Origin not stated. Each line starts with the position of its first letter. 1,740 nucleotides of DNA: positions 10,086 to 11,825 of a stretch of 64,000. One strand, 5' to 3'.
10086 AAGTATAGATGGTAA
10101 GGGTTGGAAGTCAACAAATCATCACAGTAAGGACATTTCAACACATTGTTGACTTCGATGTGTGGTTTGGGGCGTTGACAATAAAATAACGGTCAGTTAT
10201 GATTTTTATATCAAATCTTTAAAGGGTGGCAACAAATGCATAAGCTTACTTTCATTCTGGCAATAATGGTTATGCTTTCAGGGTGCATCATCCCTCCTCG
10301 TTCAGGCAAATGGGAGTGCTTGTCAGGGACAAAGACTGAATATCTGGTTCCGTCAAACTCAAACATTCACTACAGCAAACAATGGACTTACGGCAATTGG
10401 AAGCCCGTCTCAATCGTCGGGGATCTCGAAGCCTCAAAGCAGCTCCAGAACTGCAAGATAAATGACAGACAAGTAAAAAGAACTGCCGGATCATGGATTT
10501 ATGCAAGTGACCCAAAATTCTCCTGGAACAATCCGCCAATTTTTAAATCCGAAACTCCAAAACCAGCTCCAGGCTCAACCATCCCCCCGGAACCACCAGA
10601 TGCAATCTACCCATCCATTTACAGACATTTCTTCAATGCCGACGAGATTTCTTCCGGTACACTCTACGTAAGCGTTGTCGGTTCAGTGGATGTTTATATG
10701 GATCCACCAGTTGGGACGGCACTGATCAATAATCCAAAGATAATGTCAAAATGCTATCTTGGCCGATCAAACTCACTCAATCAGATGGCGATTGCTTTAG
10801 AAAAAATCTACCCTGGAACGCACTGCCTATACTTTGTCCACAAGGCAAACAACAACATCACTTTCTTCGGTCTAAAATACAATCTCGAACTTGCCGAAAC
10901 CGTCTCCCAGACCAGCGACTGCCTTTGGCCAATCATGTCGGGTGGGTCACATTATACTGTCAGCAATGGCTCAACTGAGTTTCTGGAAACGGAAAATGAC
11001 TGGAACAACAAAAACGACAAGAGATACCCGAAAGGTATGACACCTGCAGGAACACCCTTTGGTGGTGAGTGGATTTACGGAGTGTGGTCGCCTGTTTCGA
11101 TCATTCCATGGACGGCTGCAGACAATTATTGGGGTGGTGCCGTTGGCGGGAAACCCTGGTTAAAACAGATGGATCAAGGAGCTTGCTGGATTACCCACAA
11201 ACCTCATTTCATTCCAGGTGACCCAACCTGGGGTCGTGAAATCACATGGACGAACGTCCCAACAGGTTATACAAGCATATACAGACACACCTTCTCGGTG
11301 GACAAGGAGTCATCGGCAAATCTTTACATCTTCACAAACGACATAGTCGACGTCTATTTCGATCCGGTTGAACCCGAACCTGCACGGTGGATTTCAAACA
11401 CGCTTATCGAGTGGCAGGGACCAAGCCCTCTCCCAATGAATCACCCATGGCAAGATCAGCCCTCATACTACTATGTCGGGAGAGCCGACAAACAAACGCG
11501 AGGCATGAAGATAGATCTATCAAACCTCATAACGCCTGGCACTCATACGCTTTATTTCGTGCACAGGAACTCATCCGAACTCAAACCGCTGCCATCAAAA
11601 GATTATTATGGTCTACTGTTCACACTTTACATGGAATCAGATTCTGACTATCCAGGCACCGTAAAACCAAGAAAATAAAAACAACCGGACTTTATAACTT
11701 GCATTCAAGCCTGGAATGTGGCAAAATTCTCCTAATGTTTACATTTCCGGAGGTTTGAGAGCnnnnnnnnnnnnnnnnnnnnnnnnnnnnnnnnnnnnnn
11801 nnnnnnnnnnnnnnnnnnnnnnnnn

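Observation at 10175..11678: Own-promoter lipoprotein built from a tandem-duplicated, Trp-rich domain with no recognisable family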

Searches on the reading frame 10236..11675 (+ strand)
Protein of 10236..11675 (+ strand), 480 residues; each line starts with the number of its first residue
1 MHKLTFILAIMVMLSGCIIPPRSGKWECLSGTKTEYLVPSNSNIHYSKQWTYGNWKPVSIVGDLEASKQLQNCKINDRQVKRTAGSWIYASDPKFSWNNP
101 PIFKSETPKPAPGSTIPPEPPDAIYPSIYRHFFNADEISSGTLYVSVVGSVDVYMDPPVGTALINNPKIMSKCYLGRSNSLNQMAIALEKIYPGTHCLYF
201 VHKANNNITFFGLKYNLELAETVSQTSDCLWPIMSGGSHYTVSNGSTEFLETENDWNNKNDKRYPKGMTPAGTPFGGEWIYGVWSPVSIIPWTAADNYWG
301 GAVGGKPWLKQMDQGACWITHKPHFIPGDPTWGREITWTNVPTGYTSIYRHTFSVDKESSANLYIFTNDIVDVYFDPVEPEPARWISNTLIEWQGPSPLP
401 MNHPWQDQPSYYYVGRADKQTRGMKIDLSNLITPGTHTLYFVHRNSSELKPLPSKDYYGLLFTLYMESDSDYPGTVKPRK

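Call 3: search_protein_families(library=pfam, proteins=[window:10236-11675:+], max_evalue=10)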
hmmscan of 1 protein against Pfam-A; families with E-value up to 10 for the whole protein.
window:10236-11675:+ (480 aa): 1 family
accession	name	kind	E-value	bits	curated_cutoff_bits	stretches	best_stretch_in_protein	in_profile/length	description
PF08139.17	LPAM_1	-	0.17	12.9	20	1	1-17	1-17/18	Prokaryotic membrane lipoprotein lipid attachment site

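Call 4: search_protein_families(library=ncbifam, proteins=[window:10236-11675:+], max_evalue=10)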
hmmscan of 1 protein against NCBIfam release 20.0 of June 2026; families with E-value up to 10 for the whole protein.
window:10236-11675:+ (480 aa): 1 family
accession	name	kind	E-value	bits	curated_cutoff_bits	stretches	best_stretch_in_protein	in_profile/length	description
NF038104.1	lipo_NF038104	hypoth_equivalog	0.12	12.1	50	1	1-19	4-22/63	NF038104 family lipoprotein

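Call 6: search_solved_structures(query=window:10236-11675:+, max_evalue=10)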
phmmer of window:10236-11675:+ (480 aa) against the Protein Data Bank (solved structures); distinct sequences matched with E-value up to 10: 0.

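Call 9: find_homologous_proteins(query=window:10236-11675:+, max_evalue=0.001)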
Query window:10236-11675:+ (480 aa): 14 proteins with E <= 0.001 among 3055 candidates.
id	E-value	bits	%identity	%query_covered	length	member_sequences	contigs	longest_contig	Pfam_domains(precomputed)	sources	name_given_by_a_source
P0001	2.7e-178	612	56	98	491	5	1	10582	-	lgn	-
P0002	8.9e-177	607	56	99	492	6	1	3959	-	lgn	-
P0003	9.3e-173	594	55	98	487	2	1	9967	-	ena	-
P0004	2.9e-164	566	52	96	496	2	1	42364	-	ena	-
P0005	7.6e-151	522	88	52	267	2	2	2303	-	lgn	-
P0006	5.6e-100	354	42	91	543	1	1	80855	-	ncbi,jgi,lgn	-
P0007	3.0e-92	328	42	91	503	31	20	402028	-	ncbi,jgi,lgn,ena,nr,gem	ncbi:MAG TPA: hypothetical protein PLX04_00975 [Caldisericia bacterium]|nr:hypothetical protein [Cal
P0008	1.9e-88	316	39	98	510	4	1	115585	-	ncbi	-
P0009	9.3e-88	314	39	92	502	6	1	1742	-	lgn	-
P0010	2.1e-54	203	34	88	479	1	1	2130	-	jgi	-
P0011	7.5e-54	202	34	89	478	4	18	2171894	-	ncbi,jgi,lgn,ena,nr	ncbi:MAG TPA: hypothetical protein PKV16_02800 [Caldisericia bacterium]|nr:hypothetical protein [Cal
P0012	8.2e-54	202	34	88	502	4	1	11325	-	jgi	-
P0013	2.7e-51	193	33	88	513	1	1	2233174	-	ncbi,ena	-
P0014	3.0e-49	186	33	87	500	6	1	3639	-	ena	-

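Call 15: find_encoding_contigs(protein=P0007, flank=6000, max_places=3)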
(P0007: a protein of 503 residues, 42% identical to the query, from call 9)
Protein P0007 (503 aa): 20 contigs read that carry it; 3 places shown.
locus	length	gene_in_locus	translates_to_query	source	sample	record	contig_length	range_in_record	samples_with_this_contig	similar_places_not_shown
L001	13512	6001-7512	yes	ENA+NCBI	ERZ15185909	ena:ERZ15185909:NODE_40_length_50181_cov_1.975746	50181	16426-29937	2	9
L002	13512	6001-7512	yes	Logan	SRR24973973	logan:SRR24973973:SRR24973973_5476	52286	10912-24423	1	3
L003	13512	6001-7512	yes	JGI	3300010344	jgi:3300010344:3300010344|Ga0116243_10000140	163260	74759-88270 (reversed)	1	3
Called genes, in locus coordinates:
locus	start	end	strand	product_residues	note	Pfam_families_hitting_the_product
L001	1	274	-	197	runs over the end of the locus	-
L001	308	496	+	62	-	-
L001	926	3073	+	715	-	PF13570:Beta-prop_ACSF4, PF13360:PQQ_2, PF07833:Cu_amine_oxidN1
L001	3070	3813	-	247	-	PF00902:TatC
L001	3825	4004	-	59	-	PF02416:TatA_B_E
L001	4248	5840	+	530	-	PF00171:Aldedh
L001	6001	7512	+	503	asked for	-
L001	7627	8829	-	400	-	-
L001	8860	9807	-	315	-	PF13228:DUF4037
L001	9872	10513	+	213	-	PF00300:His_Phos_1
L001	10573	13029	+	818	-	PF17170:DUF5128 (faint), PF01436:NHL (faint), PF23381:Beta-prop_IFT122_1st (faint), PF07833:Cu_amine_oxidN1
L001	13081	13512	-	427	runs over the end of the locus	PF07690:MFS_1, PF13347:MFS_2 (weak), PF07690:MFS_1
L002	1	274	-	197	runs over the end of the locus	-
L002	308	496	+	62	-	-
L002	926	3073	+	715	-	PF13570:Beta-prop_ACSF4, PF13360:PQQ_2, PF07833:Cu_amine_oxidN1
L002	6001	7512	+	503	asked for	-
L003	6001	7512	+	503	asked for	-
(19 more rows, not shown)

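Call 16: find_encoding_contigs(protein=P0011, flank=6000, max_places=3)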
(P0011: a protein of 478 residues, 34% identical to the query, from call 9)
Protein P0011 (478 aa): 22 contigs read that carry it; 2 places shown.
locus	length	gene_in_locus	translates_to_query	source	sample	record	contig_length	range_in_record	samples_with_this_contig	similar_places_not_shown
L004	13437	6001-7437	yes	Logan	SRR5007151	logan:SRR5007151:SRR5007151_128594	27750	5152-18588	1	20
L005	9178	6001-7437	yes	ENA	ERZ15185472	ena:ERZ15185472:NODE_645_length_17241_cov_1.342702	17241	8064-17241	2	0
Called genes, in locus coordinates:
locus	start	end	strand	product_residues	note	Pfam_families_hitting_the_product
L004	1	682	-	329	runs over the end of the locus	PF00953:Glycos_transf_4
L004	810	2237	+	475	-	PF02127:Peptidase_M18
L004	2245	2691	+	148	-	PF00692:dUTPase, PF22769:DCD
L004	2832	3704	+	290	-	PF04794:YdjC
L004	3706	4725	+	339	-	PF11104:PilM_2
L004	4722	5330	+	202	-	PF02660:G3P_acyltransf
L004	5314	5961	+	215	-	PF01300:Sua5_yciO_yrdC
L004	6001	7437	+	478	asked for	-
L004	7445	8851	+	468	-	PF00171:Aldedh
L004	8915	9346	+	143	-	PF02502:LacAB_rpiB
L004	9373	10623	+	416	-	PF00464:SHMT, PF00155:Aminotran_1_2, PF01212:Beta_elim_lyase (weak)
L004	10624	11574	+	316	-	PF00953:Glycos_transf_4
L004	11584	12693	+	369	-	PF02350:Epimerase_2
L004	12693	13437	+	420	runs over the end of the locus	PF00275:EPSP_synthase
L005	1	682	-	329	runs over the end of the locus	PF00953:Glycos_transf_4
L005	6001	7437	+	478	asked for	-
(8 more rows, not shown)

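Call 18: search_protein_representatives(protein=window:10236-11675:+)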
Query: 480 residues. Proteins with E-value up to 0.001 (for the whole library): 7; up to 1e-10: 6; up to 1e-30: 5. The best 7 are listed.
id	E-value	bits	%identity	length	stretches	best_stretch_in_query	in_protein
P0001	8.6e-179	612.2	60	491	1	29-475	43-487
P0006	1.8e-100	353.8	46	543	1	38-466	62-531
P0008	6.2e-89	315.7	43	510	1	27-466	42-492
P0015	4.5e-82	293.1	54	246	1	4-241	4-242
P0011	2.4e-54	201.6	38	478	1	41-468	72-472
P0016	1.7e-18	83.3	33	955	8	395-443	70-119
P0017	4.9e-05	38.9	29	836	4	283-377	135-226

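Call 21: search_protein_families(library=pfam, proteins=[P0017, P0016], max_evalue=0.01)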
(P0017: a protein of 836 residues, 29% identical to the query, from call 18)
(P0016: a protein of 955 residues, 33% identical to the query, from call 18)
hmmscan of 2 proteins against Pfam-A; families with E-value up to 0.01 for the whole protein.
P0017 (836 aa): 14 families
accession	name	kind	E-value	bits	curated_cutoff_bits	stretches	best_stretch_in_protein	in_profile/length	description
PF07691.17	PA14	-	8.6e-52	175.3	24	4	411-523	7-124/147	PA14 domain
PF14344.12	DUF4397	-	3.4e-12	47.4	30.6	0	218-257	13-52/119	Domain of unknown function (DUF4397)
PF01832.25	Glucosaminidase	-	2e-10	41.8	30.2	1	686-813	2-122/123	Mannosyl-glycoprotein endo-beta-N-acetylglucosaminidase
PF08239.17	SH3_3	-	1.4e-08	35.2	27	1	589-624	4-40/54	Bacterial SH3 domain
PF17440.7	Thiol_cytolys_C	-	2e-07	31.5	23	0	100-136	32-71/102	Thiol-activated cytolysin beta sandwich domain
PF00436.31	SSB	-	2.3e-07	31.3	26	0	84-108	63-87/104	Single-strand binding protein family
PF16561.11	AMPK1_CBM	-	7.1e-07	29.8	26.8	0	343-384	6-50/85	Glycogen recognition site of AMP-activated protein kinase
PF17996.7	CE2_N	-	2.9e-06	27.8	27.9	0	473-518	38-83/108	Carbohydrate esterase 2 N-terminal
PF23981.1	DUF7305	-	4.1e-06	27.3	27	0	203-240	80-115/185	Domain of unknown function (DUF7305)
PF09136.16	Glucodextran_B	-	5.9e-05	23.4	27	0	106-135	41-71/83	Glucodextranase, domain B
PF14231.11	GXWXG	-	0.00025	21.4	25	0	142-159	29-46/59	GXWXG protein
PF13485.12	Peptidase_MA_2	-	0.00033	20.9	32.4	0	77-100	84-107/201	Peptidase MA superfamily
PF19077.6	Big_13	-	0.0004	21.3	27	0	210-263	31-88/102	Bacterial Ig-like domain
PF14686.12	fn3_3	-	0.0043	17.2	24.4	0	206-231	43-68/75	Polysaccharide lyase family 4, domain II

P0016 (955 aa): 5 families
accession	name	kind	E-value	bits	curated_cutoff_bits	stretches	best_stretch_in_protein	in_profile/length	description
PF21551.2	CSL4_N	-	6.5e-07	29.4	27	0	42-55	3-16/57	Exosome complex component CSL4, N-terminal domain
PF02333.21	Phytase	-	2.3e-06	27.3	21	0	23-69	248-294/375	Phytase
PF11793.14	FANCL_C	-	3.9e-05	24.3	27.3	0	162-180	41-59/69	FANCL C-terminal domain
PF19113.5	DUF5799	-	4.7e-05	24.2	26.2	0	78-99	3-24/148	Family of unknown function (DUF5799)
PF00424.23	REV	-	0.0046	17.4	22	0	160-212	41-93/94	REV protein (anti-repression trans-activator protein)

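Call 22: predict_structure(alignment_id=A1)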
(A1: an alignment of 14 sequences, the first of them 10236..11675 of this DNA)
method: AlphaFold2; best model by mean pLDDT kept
length: 480 residues; sequences in the alignment: 14
mean_pLDDT: 72.2   pTM: 0.77
mean pLDDT of the five models: 72.2, 71.4, 71.0, 69.9, 68.9
residues with pLDDT >= 90: 101; 70-90: 195; 50-70: 93; < 50: 91
segments of 3 or more residues with pLDDT < 50: 13-23, 108-115, 253-272, 274-277, 380-410, 469-480
pLDDT, mean of each block of 10 residues (from residue 1): 53 40 64 90 78 87 87 69 80 76 58 49 76 90 91 89 68 83 84 92 87 91 85 84 90 50 43 51 82 85 80 92 67 71 77 88 86 70 35 41 35 71 71 85 70 70 77 34
secondary structure, 60 per line:
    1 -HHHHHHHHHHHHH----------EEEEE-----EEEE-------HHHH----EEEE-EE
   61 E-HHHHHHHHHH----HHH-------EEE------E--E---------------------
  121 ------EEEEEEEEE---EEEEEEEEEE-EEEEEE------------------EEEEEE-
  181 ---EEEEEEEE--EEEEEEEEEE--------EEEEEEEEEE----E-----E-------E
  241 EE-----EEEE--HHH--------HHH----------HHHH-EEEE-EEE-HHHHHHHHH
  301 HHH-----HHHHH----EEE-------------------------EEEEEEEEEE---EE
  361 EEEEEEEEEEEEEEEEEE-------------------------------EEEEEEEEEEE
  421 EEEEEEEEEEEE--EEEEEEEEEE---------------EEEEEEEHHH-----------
elements in order: H2-14 E25-29 E35-38 H46-49 E54-57 E59-61 H63-72 E87-89 E127-135 E139-148 E150-155 E174-179 E184-191 E194-203 E212-221 E240-242 E248-251 H278-281 E283-286 E288-290 H292-303 H309-313 E318-320 E346-355 E359-378 E410-432 E435-444 E460-466

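Call 25: search_protein_families(library=pfam, alignment_id=A1, max_evalue=10)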
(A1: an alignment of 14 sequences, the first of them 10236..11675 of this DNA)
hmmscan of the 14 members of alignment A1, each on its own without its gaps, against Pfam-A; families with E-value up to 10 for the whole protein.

A. member 1, window:10236-11675:+ (480 aa): 1 family
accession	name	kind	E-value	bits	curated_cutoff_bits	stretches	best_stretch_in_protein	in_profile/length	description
PF08139.17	LPAM_1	-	0.17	12.9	20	1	1-17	1-17/18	Prokaryotic membrane lipoprotein lipid attachment site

B. families by the number of members that match (of 14 scanned): 2 families
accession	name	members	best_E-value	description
PF08139.17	LPAM_1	1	0.17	Prokaryotic membrane lipoprotein lipid attachment site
PF01234.23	NNMT_PNMT_TEMT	1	1.3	NNMT/PNMT/TEMT family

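Call 30: find_related_loci(query=window:10236-11675:+, collection=genome_contigs, flank=8000)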
Query window:10236-11675:+ (480 aa) in genome_contigs; peptide patterns used: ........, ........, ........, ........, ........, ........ (x = any residue, [..] = any of these).
15 stretches matched a pattern, but none encodes a relative of the query by tblastn (E <= 1e-3).

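Call 31: find_related_loci(query=A1, collection=genome_contigs, flank=8000)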
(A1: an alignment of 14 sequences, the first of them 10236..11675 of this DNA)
Query A1 (480 aa) in genome_contigs; peptide patterns used: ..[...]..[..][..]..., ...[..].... (x = any residue, [..] = any of these).
46 stretches matched a pattern; 11 encode a relative of the query (tblastn E <= 1e-3); 11 distinct loci.
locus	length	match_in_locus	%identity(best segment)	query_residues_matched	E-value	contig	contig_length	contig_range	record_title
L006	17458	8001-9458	56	3-475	7e-177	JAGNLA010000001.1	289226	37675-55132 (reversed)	MAG: Caldisericia bacterium isolate Go_SlDig_bin_19 Go_SlDig_33_length_289226_cov_11.433592, whole genome shotgun sequen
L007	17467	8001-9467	42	30-464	7e-109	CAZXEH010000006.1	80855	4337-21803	MAG TPA_asm: uncultured Caldisericales bacterium isolate binchicken_co20_338 genome assembly, contig: NODE_799_length_80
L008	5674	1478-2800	42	28-464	5e-96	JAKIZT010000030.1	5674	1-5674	MAG: Caldisericales bacterium isolate UR.bin110 NODE_30_length_5674_cov_2.799178, whole genome shotgun sequence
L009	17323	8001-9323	42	28-464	6e-96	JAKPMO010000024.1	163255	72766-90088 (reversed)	MAG: Caldisericota bacterium isolate JPAS_metabat.17 k141_488981, whole genome shotgun sequence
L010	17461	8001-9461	40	3-464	2e-95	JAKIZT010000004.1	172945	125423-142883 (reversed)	MAG: Caldisericales bacterium isolate UR.bin110 NODE_4_length_172945_cov_12.479979, whole genome shotgun sequence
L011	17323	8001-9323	41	28-464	8e-96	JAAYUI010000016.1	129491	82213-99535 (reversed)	MAG: Caldisericales bacterium isolate AS27yjCOA_144 117761_AS27, whole genome shotgun sequence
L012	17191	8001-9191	34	47-471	2e-59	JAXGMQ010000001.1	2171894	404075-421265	MAG: Caldisericia bacterium isolate AnMBR.bin236 bin236_1, whole genome shotgun sequence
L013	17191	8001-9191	34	47-464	7e-57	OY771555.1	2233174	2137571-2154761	MAG: Caldisericia bacterium isolate 048577e4-24bb-4769-bfae-6f43d69425f4 genome assembly, chromosome: 1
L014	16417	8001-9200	33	47-464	4e-54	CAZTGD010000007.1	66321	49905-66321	MAG TPA_asm: uncultured Caldisericales bacterium isolate binchicken_co8_390 genome assembly, contig: NODE_284_length_663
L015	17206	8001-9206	35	44-464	2e-61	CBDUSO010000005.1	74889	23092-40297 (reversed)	MAG TPA_asm: uncultured bacterium isolate SRR22302365_binner12_Refined_153 genome assembly, contig: ERZ25074835.96, whol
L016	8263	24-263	54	387-464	1e-19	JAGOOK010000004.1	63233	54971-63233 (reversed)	MAG: Caldisericia bacterium isolate Go_SlDig_bin_249 Go_SlDig_1122_length_63233_cov_19.044560, whole genome shotgun sequ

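Call 35: find_encoding_contigs(protein=P0005, flank=8000, max_places=4)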
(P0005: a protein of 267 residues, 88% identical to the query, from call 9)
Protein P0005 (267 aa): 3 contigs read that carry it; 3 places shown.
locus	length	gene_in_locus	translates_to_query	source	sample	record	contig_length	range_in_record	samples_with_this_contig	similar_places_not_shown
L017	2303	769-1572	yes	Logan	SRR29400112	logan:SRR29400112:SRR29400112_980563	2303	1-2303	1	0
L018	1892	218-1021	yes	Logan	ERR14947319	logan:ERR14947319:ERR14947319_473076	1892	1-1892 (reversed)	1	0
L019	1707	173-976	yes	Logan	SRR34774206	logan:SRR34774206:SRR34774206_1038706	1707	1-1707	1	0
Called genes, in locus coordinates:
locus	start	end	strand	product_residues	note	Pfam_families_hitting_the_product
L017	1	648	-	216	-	?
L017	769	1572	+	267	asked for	-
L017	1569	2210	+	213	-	-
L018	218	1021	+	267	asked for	-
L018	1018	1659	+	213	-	-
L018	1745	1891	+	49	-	?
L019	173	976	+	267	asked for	-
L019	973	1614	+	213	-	-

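Call 36: find_encoding_contigs(protein=P0004, flank=8000, max_places=3)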
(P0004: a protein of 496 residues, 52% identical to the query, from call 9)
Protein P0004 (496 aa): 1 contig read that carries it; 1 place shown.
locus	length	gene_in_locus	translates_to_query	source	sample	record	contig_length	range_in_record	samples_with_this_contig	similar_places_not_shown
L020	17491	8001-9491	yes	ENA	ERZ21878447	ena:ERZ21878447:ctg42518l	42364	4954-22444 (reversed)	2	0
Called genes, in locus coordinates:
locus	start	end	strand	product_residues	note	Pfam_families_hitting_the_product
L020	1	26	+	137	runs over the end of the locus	-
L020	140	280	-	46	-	-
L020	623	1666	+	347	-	PF03772:Competence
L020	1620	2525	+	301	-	PF00753:Lactamase_B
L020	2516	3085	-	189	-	PF02780:Transketolase_C, PF22613:Transketolase_C_1 (weak)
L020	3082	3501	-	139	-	PF02779:Transket_pyr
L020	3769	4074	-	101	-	PF01380:SIS (weak)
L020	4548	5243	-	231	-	PF13522:GATase_6, PF13537:GATase_7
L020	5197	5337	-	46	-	-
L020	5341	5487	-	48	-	PF21175:RecR_C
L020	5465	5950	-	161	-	PF21176:RecR_HhH, PF13662:Toprim_4, PF01751:Toprim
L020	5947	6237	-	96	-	PF02575:YbaB_DNA_bd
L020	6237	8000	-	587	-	PF13177:DNA_pol3_delta2, PF13401:AAA_22 (weak), PF00004:AAA, PF22608:DNAX_ATPase_lid, PF12169:DNA_pol3_gamma3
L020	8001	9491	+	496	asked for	-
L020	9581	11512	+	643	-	PF00133:tRNA-synt_1, PF01406:tRNA-synt_1e (weak), PF09334:tRNA-synt_1g, PF00133:tRNA-synt_1, PF08264:Anticodon_1, PF01588:tRNA_bind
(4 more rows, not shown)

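Call 37: find_encoding_contigs(protein=P0001, flank=8000, max_places=3)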
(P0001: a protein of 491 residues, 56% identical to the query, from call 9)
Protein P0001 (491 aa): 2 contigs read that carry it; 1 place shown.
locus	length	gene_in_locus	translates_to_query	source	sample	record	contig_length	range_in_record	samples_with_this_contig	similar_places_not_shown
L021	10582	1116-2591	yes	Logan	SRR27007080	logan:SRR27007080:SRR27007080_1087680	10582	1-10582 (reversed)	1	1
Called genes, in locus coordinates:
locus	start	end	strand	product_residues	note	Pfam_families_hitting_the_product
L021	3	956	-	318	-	?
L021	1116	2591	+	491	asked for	-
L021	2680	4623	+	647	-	PF00133:tRNA-synt_1, PF01406:tRNA-synt_1e, PF09334:tRNA-synt_1g, PF00133:tRNA-synt_1 (weak), PF08264:Anticodon_1, PF01588:tRNA_bind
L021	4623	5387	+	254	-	PF01026:TatD_DNase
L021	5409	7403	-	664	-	PF01011:PQQ (faint), PF13360:PQQ_2, PF25293:Beta-prop_EMC1_N (faint), PF13570:Beta-prop_ACSF4, PF13360:PQQ_2, PF13570:Beta-prop_ACSF4, PF07833:Cu_amine_oxidN1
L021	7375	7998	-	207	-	-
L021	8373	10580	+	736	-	?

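Call 38: find_encoding_contigs(protein=P0003, flank=8000, max_places=3)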
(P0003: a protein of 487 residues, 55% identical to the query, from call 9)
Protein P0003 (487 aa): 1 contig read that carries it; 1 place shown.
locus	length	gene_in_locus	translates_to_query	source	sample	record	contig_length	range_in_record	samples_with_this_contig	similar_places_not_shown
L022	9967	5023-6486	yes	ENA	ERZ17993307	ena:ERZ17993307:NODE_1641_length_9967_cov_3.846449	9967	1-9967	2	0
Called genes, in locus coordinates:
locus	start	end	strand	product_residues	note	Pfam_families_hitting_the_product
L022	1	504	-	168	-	?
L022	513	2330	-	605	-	PF13522:GATase_6, PF13537:GATase_7, PF01380:SIS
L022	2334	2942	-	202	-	PF21176:RecR_HhH, PF01751:Toprim, PF13662:Toprim_4, PF21175:RecR_C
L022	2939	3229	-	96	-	PF02575:YbaB_DNA_bd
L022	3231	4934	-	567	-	PF06068:TIP49 (faint), PF13177:DNA_pol3_delta2, PF00004:AAA, PF13401:AAA_22 (faint), PF21960:RCF1-5-like_lid (faint), PF22608:DNAX_ATPase_lid, PF12169:DNA_pol3_gamma3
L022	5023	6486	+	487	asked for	-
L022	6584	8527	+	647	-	PF00133:tRNA-synt_1, PF01406:tRNA-synt_1e (weak), PF09334:tRNA-synt_1g, PF00133:tRNA-synt_1 (weak), PF08264:Anticodon_1, PF01588:tRNA_bind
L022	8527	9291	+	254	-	PF01026:TatD_DNase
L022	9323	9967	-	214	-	?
